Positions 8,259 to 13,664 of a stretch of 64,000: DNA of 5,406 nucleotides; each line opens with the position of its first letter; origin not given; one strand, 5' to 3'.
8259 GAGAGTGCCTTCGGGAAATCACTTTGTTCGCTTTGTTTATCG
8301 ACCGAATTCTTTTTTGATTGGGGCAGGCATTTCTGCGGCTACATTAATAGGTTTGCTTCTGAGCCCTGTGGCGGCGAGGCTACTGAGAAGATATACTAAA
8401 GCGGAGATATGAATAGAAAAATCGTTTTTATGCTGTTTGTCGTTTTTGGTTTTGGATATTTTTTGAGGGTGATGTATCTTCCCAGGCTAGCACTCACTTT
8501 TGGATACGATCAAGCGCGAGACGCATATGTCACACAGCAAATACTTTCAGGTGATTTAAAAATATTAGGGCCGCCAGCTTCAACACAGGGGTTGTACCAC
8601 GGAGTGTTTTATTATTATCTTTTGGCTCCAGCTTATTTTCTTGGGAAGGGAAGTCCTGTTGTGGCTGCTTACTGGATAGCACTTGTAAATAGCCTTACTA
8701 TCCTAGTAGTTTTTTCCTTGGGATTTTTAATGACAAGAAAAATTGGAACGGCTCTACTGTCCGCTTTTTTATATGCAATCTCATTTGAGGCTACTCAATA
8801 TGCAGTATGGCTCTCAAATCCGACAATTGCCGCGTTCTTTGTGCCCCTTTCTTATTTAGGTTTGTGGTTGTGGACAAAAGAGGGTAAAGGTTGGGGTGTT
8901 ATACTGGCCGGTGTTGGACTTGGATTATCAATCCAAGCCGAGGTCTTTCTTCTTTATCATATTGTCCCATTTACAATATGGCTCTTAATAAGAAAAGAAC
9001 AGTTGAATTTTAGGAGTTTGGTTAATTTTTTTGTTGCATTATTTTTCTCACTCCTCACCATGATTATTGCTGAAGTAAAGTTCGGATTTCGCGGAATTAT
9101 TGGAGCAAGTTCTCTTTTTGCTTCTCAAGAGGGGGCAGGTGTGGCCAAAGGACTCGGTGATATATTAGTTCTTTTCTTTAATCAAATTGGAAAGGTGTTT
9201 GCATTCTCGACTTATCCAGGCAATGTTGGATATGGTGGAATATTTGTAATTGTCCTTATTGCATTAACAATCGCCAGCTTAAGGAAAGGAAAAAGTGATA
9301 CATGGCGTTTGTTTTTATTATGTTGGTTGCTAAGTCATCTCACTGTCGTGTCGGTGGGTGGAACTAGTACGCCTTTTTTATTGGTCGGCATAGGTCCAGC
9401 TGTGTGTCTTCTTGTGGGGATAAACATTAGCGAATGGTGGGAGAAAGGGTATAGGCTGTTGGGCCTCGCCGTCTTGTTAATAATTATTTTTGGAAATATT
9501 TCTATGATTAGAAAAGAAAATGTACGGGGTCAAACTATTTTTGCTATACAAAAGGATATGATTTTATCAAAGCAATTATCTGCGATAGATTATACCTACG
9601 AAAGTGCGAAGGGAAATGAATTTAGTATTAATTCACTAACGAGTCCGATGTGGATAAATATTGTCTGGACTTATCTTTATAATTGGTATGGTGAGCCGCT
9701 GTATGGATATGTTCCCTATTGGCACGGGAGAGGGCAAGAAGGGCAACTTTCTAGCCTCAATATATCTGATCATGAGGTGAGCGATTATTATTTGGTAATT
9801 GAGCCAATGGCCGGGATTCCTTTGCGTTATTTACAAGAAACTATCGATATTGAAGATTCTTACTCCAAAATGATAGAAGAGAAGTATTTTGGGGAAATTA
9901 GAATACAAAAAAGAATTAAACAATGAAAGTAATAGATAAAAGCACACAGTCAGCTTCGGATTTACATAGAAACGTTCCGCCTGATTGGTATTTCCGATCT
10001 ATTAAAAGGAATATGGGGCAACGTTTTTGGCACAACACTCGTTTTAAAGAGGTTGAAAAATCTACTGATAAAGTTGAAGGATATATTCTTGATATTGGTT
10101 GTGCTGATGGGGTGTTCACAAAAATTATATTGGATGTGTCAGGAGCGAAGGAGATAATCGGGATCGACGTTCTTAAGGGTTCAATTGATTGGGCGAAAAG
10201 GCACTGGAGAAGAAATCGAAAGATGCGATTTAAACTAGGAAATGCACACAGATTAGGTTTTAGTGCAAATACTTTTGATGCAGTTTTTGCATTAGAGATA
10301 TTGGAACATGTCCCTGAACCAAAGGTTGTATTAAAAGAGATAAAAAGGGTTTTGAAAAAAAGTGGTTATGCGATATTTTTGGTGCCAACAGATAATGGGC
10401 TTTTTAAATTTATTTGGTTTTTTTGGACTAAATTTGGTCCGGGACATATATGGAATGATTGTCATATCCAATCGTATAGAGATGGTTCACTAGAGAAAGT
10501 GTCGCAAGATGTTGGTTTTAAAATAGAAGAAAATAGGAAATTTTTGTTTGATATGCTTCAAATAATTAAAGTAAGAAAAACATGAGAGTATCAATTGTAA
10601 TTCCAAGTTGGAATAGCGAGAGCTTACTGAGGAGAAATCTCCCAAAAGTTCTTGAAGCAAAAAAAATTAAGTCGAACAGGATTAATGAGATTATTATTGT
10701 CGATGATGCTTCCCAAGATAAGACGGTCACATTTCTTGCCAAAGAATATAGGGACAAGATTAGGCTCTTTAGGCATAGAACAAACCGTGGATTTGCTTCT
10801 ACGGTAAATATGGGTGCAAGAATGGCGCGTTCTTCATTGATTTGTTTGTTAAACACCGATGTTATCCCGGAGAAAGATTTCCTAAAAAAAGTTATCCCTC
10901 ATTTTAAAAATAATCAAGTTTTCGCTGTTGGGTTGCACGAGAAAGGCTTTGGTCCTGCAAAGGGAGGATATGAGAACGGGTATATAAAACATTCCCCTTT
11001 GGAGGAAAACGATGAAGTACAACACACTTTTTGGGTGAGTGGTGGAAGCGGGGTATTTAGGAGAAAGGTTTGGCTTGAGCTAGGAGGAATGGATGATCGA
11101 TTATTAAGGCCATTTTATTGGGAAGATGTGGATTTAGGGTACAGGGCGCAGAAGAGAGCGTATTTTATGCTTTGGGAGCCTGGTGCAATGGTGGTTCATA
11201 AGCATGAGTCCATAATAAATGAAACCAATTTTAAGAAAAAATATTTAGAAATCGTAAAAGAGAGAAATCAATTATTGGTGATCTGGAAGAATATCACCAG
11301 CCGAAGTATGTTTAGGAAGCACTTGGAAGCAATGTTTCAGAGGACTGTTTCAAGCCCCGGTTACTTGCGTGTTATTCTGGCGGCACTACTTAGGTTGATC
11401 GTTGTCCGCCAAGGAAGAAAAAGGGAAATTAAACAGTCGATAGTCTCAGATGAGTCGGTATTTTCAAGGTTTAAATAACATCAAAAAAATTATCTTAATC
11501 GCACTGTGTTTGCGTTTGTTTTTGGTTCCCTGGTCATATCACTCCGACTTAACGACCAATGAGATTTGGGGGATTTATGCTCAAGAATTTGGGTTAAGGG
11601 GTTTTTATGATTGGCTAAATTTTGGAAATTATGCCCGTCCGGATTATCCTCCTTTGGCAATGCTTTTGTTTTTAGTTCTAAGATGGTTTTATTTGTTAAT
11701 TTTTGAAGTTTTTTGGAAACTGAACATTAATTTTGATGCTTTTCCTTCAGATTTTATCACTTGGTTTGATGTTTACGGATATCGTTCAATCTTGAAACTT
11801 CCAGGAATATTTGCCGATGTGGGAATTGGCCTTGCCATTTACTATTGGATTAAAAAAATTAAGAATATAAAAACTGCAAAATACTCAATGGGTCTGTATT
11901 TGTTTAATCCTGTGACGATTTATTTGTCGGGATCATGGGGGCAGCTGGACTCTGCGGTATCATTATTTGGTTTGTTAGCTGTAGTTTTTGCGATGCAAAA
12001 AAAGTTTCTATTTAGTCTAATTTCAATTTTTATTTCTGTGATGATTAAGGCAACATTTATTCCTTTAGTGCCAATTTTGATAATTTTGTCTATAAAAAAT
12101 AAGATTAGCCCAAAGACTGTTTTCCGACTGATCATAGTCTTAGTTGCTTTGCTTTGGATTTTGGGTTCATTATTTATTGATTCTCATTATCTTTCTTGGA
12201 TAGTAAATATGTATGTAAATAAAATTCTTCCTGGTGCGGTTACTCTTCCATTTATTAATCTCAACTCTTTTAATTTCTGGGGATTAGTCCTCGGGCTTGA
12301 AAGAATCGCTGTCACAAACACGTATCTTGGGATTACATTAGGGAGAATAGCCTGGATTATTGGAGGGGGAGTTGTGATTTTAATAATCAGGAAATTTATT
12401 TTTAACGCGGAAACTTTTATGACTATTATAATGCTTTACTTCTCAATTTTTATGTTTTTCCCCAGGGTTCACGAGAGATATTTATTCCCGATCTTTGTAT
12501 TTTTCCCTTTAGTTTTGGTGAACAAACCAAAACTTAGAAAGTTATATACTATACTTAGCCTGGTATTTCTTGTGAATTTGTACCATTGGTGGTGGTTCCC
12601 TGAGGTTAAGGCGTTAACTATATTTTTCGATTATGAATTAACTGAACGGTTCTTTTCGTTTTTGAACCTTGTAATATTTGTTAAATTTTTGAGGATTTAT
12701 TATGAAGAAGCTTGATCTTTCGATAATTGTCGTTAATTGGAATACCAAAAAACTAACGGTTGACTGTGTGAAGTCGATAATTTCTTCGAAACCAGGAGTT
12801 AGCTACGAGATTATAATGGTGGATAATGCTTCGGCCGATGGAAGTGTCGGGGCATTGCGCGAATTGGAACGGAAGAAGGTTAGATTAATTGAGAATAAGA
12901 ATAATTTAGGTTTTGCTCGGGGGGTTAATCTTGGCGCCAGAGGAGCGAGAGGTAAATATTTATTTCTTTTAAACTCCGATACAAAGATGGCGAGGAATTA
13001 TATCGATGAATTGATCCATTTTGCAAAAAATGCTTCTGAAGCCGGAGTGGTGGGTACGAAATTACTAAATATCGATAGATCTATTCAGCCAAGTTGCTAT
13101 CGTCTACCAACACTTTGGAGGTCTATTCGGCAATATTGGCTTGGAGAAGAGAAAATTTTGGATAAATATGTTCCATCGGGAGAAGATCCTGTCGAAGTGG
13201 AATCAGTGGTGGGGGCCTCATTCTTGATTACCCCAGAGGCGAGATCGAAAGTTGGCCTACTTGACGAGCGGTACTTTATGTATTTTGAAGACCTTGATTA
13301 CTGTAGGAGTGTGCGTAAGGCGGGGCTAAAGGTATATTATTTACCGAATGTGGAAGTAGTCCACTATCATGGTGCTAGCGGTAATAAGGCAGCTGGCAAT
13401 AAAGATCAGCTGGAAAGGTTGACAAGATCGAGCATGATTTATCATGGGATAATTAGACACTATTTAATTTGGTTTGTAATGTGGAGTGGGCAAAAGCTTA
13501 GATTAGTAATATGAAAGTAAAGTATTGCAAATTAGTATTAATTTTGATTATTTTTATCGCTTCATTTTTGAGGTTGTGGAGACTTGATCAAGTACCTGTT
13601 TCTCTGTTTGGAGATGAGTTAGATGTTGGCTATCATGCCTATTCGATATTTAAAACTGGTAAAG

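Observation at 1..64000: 64 kb glycosylation supercluster with at least 16 GT-C membrane transferases and at least 4 polyprenol-P-sugar synthases: a candidate ALG-like extracytoplasmic assembly line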

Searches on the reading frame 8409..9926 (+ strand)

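Call 4: search_protein_families(library=pfam, proteins=[window:8409-9926:+], max_evalue=0.001)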
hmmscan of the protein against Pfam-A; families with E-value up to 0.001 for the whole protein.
window:8409-9926:+ (505 aa): 0 families

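Call 10: search_protein_families(library=pfam, proteins=[window:8409-9926:+], max_evalue=5)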
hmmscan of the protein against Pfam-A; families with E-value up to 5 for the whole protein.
window:8409-9926:+ (505 aa): 1 family
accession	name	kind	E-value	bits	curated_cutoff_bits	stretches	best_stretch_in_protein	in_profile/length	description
PF02366.24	PMT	-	0.0013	18.8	22.7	1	63-216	62-226/245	Dolichyl-phosphate-mannose-protein mannosyltransferase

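Call 15: search_protein_families(library=ncbifam, proteins=[window:8409-9926:+], max_evalue=0.1)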
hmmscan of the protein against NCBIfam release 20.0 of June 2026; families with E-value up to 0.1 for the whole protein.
window:8409-9926:+ (505 aa): 0 families

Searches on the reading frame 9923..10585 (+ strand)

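Call 4: search_protein_families(library=pfam, proteins=[window:9923-10585:+], max_evalue=0.001)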
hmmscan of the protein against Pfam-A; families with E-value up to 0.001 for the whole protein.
window:9923-10585:+ (220 aa): 9 families
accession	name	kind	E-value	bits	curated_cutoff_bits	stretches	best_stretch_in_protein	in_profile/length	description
PF08241.18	Methyltransf_11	-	1.6e-21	77.2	21.2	1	56-152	1-95/95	Methyltransferase domain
PF13649.12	Methyltransf_25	-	4.8e-18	66.1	27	1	55-148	1-97/97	Methyltransferase domain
PF13489.12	Methyltransf_23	-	1.4e-17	64.3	27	1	49-203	20-163/164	Methyltransferase domain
PF13847.12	Methyltransf_31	-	3.2e-16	59.7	27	1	55-151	7-108/145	Methyltransferase domain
PF08242.18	Methyltransf_12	-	8.7e-13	49.3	30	1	56-149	1-97/98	Methyltransferase domain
PF01209.24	Ubie_methyltran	-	1.9e-07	31.1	20.1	1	35-153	34-152/233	ubiE/COQ5 methyltransferase family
PF01728.25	FtsJ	-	1.2e-05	25.8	24.1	1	51-95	21-64/181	FtsJ-like methyltransferase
PF08003.17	Methyltransf_9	-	0.0001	21.9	23.8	1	51-151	115-216/315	Protein of unknown function (DUF1698)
PF06325.19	PrmA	-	0.00049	20.1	22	1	49-152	159-258/296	Ribosomal protein L11 methyltransferase (PrmA)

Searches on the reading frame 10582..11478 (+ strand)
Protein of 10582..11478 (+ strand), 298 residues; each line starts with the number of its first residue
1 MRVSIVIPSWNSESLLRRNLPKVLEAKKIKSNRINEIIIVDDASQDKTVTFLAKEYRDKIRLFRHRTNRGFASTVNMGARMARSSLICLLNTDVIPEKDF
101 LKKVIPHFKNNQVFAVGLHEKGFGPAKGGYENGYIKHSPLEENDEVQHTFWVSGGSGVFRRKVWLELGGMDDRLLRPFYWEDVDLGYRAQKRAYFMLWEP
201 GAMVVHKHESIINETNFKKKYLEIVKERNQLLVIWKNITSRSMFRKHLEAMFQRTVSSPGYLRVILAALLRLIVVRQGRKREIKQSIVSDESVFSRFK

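Call 4: search_protein_families(library=pfam, proteins=[window:10582-11478:+], max_evalue=0.001)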
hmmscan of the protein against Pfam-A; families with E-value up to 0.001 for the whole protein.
window:10582-11478:+ (298 aa): 3 families
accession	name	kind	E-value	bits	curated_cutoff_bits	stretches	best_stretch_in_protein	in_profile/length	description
PF00535.33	Glycos_transf_2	-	4.5e-23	82.4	23.3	1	4-163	1-163/168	Glycosyl transferase family 2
PF13641.12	Glyco_tranf_2_3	-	9.9e-15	55.6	27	1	2-210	2-215/230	Glycosyltransferase like family 2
PF10111.15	Glyco_tranf_2_2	-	2.5e-07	30.9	27.3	0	24-105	20-103/276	Glycosyltransferase like family 2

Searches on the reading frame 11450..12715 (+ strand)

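Call 5: search_protein_families(library=pfam, proteins=[window:11450-12715:+], max_evalue=0.001)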
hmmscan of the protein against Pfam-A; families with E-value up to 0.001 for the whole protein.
window:11450-12715:+ (421 aa): 1 family
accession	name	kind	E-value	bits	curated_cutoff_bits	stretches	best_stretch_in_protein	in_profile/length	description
PF14897.12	EpsG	-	1.5e-05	24.7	30.1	1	129-383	78-313/326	EpsG family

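Call 10: search_protein_families(library=pfam, proteins=[window:11450-12715:+], max_evalue=5)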
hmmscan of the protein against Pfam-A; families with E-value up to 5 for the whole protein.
window:11450-12715:+ (421 aa): 1 family
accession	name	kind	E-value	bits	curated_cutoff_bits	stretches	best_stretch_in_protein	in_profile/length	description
PF14897.12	EpsG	-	1.5e-05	24.7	30.1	1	129-383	78-313/326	EpsG family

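Call 15: search_protein_families(library=ncbifam, proteins=[window:11450-12715:+], max_evalue=0.1)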
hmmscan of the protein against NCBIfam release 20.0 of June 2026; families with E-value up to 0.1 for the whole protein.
window:11450-12715:+ (421 aa): 0 families

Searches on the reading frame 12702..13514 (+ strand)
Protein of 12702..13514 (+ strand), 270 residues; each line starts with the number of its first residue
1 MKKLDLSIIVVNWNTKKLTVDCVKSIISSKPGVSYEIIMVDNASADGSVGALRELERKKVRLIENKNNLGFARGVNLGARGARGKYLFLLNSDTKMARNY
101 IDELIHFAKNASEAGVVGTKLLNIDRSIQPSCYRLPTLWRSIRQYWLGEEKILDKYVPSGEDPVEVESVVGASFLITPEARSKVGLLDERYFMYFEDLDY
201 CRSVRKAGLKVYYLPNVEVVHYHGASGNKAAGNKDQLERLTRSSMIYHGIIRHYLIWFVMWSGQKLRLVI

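Call 5: search_protein_families(library=pfam, proteins=[window:12702-13514:+], max_evalue=0.001)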
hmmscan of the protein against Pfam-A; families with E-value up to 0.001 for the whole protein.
window:12702-13514:+ (270 aa): 3 families
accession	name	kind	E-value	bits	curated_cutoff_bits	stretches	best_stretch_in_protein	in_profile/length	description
PF00535.33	Glycos_transf_2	-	1.4e-20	74.3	23.3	1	7-119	1-114/168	Glycosyl transferase family 2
PF13641.12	Glyco_tranf_2_3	-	1.2e-14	55.3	27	1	6-229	3-219/230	Glycosyltransferase like family 2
PF13712.12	Glyco_tranf_2_5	-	2.8e-05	24.4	27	1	61-224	31-192/210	Glycosyltransferase like family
